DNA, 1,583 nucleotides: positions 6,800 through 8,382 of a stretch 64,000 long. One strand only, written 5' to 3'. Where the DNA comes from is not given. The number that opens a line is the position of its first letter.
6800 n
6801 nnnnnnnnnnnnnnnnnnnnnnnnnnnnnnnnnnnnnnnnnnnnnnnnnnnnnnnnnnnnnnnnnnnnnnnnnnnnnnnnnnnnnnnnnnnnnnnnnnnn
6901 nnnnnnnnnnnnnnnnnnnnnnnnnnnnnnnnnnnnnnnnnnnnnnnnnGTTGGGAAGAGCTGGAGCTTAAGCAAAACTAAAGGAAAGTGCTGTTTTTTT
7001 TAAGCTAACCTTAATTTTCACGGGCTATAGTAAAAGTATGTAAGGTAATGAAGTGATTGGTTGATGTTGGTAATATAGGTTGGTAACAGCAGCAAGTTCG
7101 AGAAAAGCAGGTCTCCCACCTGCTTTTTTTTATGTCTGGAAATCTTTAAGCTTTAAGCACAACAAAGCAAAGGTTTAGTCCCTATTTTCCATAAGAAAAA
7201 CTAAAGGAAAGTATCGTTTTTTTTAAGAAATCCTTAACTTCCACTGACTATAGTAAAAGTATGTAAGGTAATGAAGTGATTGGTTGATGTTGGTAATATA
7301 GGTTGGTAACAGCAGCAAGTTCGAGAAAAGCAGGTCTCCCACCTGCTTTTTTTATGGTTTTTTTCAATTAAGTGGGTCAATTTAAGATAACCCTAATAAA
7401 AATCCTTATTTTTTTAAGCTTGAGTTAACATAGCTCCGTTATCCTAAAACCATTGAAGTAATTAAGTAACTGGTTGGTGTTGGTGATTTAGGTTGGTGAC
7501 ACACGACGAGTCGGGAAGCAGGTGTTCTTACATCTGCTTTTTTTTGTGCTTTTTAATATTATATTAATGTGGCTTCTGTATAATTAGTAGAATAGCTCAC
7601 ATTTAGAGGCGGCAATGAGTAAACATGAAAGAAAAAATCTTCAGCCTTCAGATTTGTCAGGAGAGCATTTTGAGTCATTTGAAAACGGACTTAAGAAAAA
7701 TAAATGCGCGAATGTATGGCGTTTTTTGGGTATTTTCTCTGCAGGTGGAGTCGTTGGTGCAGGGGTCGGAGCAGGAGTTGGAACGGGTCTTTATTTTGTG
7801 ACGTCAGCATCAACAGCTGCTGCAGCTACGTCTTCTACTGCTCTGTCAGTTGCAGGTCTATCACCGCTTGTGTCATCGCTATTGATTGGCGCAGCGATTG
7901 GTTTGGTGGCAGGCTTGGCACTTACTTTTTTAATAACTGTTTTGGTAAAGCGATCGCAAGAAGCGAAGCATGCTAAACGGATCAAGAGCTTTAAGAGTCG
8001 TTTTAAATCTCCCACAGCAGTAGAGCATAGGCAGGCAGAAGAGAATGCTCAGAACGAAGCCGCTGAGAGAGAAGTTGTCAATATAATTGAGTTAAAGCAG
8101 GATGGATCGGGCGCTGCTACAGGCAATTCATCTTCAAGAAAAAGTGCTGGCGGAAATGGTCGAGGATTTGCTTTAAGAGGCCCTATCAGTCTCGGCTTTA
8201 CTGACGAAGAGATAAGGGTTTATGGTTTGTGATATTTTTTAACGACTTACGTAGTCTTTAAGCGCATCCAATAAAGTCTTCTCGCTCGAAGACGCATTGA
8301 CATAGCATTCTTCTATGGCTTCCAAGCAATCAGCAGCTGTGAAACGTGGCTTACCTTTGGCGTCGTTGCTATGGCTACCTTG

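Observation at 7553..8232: Textbook PmrA-type box over the -35 position of an ORFan hairpin-membrane protein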

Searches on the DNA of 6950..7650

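Call 14: search_rna_families(source=window, start=6950, end=7650, threshold=evalue, max_evalue=10)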
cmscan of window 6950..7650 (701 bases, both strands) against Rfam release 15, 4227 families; matches with E-value up to 10: 12.
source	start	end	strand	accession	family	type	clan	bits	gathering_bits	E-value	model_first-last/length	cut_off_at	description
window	7317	7395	-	RF02059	STnc50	Gene; sRNA;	-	24.1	55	0.13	1-84/84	no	Salmonella enterica sRNA STnc40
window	7324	7404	-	RF02607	AbsR25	Gene; sRNA;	-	21.8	47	0.24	1-164/164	no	Acinetobacter sRNA 25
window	7094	7170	-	RF02059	STnc50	Gene; sRNA;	-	19.7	55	1.3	1-84/84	no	Salmonella enterica sRNA STnc40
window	7317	7442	-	RF02053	STnc430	Gene; sRNA;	-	19.2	47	2.1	1-162/162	no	Enterobacterial sRNA STnc430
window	7325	7389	-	RF02875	AS-pc01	Gene; antisense;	-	17.3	79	2.3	1-99/99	no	Antisense to pHK01_035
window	7288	7351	+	RF02875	AS-pc01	Gene; antisense;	-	17.1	79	2.6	1-99/99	no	Antisense to pHK01_035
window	7065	7128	+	RF02875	AS-pc01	Gene; antisense;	-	17.1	79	2.6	1-99/99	no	Antisense to pHK01_035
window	7293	7412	+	RF01770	rimP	Cis-reg; leader;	-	16.4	47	7.1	1-102/102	no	Gammaprotebacteria rimP leader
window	7458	7551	+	RF00558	L20_leader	Cis-reg; leader;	-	14.3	58.7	6.8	1-127/127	no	Ribosomal protein L20 leader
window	7309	7469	+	RF02842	RefA1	Gene; sRNA;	-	12.6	94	5.2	1-222/222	no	Enterococcus sRNA A1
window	7559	7650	-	RF01477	rli43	Gene; sRNA;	-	11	100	5.1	169-255/255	5'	Listeria sRNA rli43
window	7517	7650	+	RF02032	GOLLD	Gene;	-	9.9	150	4.6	1-141/416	3'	Giant, ornate, lake- and Lactobacillales-derived (GOLLD) RNA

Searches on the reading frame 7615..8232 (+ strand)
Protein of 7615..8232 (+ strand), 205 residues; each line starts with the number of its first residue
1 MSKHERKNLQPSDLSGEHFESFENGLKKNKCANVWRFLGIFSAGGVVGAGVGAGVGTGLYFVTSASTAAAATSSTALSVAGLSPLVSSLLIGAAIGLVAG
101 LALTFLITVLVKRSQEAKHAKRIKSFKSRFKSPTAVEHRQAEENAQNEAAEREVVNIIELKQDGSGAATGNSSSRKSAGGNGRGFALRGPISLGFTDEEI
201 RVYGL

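Call 5: search_protein_families(library=pfam, proteins=[window:7615-8232:+], max_evalue=0.01)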
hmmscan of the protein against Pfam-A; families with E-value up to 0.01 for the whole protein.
window:7615-8232:+ (205 aa): 0 families

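Call 6: find_encoding_contigs(protein=window:7615-8232:+, flank=3000, max_places=6)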
Protein window:7615-8232:+ (205 aa): no gene with exactly this product is on record in the collection.

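Call 7: find_homologous_proteins(query=window:7615-8229:+, max_evalue=0.01)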
Query window:7615-8229:+ (205 aa): 1 proteins with E <= 0.01 among 8000 candidates.
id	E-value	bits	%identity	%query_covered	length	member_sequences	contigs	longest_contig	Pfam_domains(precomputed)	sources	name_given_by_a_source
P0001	2.5e-123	427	100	100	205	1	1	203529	-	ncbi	-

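Call 9: find_encoding_contigs(protein=P0001, flank=10000, max_places=4)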
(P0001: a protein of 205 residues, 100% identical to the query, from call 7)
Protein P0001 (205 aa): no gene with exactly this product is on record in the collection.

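Call 53: find_homologous_proteins(query=A4, max_evalue=0.01)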
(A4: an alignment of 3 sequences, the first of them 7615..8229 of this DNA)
Query A4 (3 sequences) (205 aa, profile of the alignment): 5 proteins with E <= 0.01 among 8000 candidates.
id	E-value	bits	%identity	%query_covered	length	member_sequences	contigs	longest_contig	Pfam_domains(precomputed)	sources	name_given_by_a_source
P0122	4.7e-86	305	26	46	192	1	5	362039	-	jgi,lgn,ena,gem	-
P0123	2.0e-83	297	-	-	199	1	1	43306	-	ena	-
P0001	6.6e-57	210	100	100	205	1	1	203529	-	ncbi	-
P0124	2.9e-53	198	-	-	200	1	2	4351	-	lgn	-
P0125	1.1e-52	197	29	47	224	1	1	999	-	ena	-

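Call 55: find_encoding_contigs(protein=P0124, flank=5000, max_places=3)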
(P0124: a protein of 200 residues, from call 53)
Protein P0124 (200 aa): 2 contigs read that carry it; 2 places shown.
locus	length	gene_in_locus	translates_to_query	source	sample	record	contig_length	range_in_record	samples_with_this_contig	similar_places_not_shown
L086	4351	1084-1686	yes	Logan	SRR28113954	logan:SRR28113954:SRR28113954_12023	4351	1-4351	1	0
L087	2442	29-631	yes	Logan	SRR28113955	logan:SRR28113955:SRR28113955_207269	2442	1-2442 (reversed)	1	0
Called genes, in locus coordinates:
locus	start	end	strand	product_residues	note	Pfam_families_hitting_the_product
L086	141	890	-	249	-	PF10973:DUF2799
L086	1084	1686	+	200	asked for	-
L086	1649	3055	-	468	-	PF00929:RNase_T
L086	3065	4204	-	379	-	PF01545:Cation_efflux, PF16916:ZT_dimer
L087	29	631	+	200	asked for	-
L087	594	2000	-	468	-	PF00929:RNase_T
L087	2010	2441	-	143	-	?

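Call 56: find_encoding_contigs(protein=P0125, flank=5000, max_places=3)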
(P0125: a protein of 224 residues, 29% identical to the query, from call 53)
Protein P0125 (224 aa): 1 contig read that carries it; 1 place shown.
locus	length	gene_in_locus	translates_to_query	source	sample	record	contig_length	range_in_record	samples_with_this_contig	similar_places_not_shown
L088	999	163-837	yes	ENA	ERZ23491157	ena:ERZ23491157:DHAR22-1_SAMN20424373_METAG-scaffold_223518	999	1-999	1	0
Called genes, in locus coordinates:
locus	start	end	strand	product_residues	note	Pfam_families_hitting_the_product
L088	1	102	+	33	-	?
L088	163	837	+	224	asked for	-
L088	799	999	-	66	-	?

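Call 71: search_protein_families(library=pfam, proteins=[window:7615-8229:+, P0122, P0123, P0124], max_evalue=1)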
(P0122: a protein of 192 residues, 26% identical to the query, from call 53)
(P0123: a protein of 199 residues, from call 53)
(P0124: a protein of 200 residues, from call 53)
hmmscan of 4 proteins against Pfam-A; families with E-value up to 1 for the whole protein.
window:7615-8229:+ (205 aa): 1 family
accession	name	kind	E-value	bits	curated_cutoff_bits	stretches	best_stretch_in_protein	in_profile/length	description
PF20990.2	DUF2207_C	-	0.053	13.6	33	1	23-128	115-208/247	Predicted membrane protein (DUF2207) C-terminal domain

P0122 (192 aa): 6 families
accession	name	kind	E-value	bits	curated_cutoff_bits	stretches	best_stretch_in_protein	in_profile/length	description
PF23494.1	bPH_10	-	0.0038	17.1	27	1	27-102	7-79/151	YqeB-like bacterial PH domain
PF11770.13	GAPT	-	0.005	17.1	21.1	1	84-166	8-87/156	GRB2-binding adapter (GAPT)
PF19865.4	DUF6338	-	0.029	14.4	26.5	1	50-123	48-118/205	Family of unknown function (DUF6338)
PF05982.17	Sbt_1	-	0.036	13.8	27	1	29-105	222-292/308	Na+-dependent bicarbonate transporter superfamily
PF22782.1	SDE2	-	0.22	12.8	26.4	1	112-177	11-74/100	Splicing regulator SDE2, SDE2 domain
PF00429.24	TLV_coat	-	0.32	10.1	22.5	1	25-61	387-425/560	ENV polyprotein (coat polyprotein)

P0123 (199 aa): 1 family
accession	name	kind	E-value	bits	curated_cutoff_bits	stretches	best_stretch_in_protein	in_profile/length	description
PF19865.4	DUF6338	-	0.0031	17.5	26.5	1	44-121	39-113/205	Family of unknown function (DUF6338)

P0124 (200 aa): 2 families
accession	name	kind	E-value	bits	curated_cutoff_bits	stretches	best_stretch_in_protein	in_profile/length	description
PF19865.4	DUF6338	-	0.012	15.7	26.5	1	48-124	45-118/205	Family of unknown function (DUF6338)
PF20934.2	phi29_gp9_C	-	0.1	11.8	27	1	33-88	283-339/449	Bacillus phage phi29, Tail knob protein gp9, C-terminal domain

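Call 72: search_protein_families(library=ncbifam, proteins=[window:7615-8229:+], max_evalue=0.01)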
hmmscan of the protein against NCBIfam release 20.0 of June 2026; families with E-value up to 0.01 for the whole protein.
window:7615-8229:+ (205 aa): 0 families

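Call 80: search_protein_representatives(alignment_id=A6)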
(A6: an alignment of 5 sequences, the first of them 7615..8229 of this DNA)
Query: 5 sequences, 194 profile positions. Proteins with E-value up to 0.001 (for the whole library): 7; up to 1e-10: 3; up to 1e-30: 3. The best 7 are listed.
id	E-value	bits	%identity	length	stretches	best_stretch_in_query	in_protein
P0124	1.4e-88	311.9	-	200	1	1-192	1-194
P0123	1.0e-76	273.1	-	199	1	1-191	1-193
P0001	4.7e-52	192.7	-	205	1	1-168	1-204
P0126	8.5e-06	41.8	-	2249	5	18-93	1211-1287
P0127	3.4e-04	36.6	-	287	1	48-130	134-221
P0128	5.6e-04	35.9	-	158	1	42-121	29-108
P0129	6.5e-04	35.7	-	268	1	51-145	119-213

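Call 84: search_solved_structures(query=A6, max_evalue=1)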
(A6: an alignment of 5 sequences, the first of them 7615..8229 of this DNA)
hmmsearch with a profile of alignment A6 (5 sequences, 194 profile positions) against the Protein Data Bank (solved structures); distinct sequences matched with E-value up to 1: 4.
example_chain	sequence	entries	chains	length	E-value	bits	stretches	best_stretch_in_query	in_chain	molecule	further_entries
6x8n_A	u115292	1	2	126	0.33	13.7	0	148-180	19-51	De novo designed ABLE protein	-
2klu_A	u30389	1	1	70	0.34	13.7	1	94-133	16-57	T-cell surface glycoprotein CD4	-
9av1_A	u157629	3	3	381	0.47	13.2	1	17-79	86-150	Inosine-5'-monophosphate dehydrogenase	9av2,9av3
8g2y_R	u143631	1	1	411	0.51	13.1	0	18-65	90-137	Adhesion G-protein-coupled receptor F1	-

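Call 88: predict_structure(alignment_id=A6)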
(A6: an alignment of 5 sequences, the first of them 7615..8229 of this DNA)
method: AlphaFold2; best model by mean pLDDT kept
length: 205 residues; sequences in the alignment: 5
mean_pLDDT: 49.4   pTM: 0.23
mean pLDDT of the five models: 49.4, 48.9, 47.8, 47.1, 41.2
residues with pLDDT >= 90: 0; 70-90: 17; 50-70: 59; < 50: 129
segments of 3 or more residues with pLDDT < 50: 1-32, 35-41, 43-45, 47-82, 131-133, 150-190
pLDDT, mean of each block of 10 residues (from residue 1): 38 42 41 48 47 45 46 45 55 73 76 62 54 51 51 46 39 38 42 51 49
secondary structure, 60 per line:
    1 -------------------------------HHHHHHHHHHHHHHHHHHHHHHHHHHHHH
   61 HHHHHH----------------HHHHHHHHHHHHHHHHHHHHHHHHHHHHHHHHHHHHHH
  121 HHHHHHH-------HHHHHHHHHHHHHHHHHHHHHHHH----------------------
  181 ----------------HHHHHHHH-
elements in order: H32-66 H83-127 H135-158 H197-204
